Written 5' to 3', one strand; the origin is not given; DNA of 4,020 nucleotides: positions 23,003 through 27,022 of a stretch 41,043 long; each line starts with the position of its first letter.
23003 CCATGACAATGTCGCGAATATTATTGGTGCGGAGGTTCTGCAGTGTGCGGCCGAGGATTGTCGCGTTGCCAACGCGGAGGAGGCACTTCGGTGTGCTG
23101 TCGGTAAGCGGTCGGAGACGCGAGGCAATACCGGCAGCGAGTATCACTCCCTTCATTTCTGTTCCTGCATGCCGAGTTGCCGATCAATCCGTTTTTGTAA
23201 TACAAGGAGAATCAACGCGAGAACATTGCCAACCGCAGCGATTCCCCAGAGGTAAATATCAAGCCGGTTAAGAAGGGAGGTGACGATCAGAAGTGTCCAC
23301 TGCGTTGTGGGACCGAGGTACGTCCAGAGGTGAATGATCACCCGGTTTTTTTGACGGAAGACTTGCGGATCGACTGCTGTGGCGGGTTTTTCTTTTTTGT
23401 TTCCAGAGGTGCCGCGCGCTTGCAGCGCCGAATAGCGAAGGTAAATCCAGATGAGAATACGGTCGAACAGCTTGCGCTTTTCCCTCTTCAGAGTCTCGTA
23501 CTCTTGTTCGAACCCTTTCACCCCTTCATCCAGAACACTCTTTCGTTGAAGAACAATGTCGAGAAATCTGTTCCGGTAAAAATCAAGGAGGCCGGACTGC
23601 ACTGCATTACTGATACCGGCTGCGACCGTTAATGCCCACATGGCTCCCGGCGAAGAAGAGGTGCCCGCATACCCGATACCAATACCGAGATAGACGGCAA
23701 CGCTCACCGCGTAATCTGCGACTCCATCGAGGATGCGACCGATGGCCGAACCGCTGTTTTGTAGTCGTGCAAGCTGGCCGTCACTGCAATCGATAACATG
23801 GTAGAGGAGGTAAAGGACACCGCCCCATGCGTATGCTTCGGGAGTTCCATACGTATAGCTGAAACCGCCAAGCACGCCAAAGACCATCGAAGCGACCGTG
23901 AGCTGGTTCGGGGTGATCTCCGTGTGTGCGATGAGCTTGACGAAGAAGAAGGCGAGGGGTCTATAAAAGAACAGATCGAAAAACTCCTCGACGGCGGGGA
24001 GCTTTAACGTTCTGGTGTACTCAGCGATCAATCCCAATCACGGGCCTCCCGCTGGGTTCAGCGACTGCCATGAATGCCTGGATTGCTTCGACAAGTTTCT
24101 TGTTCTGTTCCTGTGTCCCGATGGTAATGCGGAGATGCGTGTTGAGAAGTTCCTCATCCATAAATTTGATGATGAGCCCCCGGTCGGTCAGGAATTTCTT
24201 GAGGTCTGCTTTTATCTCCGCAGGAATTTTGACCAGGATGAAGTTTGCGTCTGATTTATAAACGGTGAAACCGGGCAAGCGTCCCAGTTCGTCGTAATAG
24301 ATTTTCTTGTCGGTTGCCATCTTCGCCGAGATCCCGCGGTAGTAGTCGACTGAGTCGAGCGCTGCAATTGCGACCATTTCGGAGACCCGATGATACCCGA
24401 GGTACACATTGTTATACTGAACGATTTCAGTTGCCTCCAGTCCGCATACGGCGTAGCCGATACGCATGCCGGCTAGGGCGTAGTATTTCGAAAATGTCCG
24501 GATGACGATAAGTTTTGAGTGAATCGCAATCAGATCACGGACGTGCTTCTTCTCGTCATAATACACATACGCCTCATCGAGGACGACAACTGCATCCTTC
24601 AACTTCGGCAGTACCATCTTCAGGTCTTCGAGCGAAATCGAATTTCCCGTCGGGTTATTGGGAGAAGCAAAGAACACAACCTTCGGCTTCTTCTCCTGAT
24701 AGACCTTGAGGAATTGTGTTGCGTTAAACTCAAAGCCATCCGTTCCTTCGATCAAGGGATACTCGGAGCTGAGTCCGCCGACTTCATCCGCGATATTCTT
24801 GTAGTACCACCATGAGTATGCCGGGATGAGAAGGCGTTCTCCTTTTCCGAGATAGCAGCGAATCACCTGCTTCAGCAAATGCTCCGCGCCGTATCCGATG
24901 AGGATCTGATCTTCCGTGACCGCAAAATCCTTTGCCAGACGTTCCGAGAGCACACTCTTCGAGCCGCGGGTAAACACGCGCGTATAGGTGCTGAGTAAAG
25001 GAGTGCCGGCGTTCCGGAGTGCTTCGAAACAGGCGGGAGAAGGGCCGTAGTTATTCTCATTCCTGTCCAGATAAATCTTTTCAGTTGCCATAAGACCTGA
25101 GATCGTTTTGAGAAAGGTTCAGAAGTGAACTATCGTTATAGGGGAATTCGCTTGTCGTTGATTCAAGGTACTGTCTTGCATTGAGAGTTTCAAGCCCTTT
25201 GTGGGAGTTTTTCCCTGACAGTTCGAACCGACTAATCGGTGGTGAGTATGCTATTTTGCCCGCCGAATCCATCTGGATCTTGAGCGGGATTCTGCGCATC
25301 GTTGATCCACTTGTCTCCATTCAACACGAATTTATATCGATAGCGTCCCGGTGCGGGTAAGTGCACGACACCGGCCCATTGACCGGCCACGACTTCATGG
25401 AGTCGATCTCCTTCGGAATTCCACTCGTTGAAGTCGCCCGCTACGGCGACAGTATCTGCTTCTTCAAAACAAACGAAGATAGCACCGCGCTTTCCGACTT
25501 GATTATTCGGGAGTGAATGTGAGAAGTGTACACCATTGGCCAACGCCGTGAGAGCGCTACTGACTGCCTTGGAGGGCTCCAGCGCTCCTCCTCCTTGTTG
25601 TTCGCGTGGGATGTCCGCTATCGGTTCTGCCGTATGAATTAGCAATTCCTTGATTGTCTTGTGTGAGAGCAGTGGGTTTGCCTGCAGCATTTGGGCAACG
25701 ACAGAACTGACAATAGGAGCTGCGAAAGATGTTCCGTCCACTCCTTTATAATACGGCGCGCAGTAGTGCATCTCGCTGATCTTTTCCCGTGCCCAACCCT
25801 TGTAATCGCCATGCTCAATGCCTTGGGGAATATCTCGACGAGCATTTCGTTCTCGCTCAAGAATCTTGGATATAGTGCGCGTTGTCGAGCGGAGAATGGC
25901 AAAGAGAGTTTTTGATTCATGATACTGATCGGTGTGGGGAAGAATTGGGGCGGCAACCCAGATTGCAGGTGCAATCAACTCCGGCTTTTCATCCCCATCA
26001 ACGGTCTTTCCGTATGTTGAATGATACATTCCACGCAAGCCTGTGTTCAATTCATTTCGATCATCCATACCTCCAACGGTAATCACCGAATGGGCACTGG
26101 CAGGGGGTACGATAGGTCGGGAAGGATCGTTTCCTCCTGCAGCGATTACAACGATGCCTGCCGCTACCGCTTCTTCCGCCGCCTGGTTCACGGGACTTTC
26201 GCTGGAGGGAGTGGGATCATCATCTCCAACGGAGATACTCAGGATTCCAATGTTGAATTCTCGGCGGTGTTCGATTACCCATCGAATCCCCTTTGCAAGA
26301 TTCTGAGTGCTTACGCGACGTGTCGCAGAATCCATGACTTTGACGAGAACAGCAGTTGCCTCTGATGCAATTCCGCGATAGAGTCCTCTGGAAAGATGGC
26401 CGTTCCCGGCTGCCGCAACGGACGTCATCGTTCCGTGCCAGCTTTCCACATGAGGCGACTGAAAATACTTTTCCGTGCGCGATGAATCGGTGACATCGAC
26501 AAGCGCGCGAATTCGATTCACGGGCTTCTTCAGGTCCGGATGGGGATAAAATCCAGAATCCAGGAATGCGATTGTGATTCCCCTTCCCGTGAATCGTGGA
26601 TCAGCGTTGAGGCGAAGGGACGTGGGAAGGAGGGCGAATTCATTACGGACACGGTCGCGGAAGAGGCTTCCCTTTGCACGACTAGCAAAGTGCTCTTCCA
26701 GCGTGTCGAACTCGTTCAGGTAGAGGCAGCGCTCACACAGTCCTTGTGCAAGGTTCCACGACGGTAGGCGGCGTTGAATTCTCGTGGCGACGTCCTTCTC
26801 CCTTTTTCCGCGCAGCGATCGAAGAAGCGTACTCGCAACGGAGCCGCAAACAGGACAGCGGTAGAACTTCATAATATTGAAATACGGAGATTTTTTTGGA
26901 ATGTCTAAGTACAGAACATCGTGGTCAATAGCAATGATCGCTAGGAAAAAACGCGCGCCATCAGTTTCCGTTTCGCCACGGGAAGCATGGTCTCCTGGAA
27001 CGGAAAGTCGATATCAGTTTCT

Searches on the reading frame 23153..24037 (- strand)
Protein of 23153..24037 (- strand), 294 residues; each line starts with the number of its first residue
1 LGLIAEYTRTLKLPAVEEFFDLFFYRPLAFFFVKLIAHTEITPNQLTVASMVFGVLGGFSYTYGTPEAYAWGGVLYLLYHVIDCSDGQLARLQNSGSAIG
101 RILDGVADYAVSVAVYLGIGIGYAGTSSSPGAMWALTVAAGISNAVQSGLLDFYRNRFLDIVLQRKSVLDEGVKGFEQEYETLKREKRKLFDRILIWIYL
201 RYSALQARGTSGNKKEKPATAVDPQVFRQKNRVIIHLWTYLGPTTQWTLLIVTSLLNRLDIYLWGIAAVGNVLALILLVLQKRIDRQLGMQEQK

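Call 16: search_protein_families(library=pfam, proteins=[window:23153-24037:-], max_evalue=0.00001)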
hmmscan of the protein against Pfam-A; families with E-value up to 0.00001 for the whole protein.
window:23153-24037:- (294 aa): 1 family
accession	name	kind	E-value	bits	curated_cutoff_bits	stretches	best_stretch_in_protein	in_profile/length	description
PF01066.26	CDP-OH_P_transf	-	1.7e-12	48.4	22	1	42-142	3-93/152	CDP-alcohol phosphatidyltransferase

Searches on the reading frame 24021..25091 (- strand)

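Call 16: search_protein_families(library=pfam, proteins=[window:24021-25091:-], max_evalue=0.00001)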
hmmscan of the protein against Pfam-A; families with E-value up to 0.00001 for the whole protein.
window:24021-25091:- (356 aa): 1 family
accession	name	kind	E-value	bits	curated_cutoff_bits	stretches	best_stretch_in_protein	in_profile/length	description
PF00155.27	Aminotran_1_2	-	1.9e-39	136.3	19.7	1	4-337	2-361/361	Aminotransferase class I and II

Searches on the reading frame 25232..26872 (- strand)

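Call 16: search_protein_families(library=pfam, proteins=[window:25232-26872:-], max_evalue=0.00001)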
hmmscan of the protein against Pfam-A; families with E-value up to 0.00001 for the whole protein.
window:25232-26872:- (546 aa): 2 families
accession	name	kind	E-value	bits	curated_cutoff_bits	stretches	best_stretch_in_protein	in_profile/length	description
PF00082.27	Peptidase_S8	-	5.5e-41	141.2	21.8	1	96-416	1-274/288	Subtilase family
PF16561.11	AMPK1_CBM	-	1e-06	29.3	26.8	1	471-535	10-71/85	Glycogen recognition site of AMP-activated protein kinase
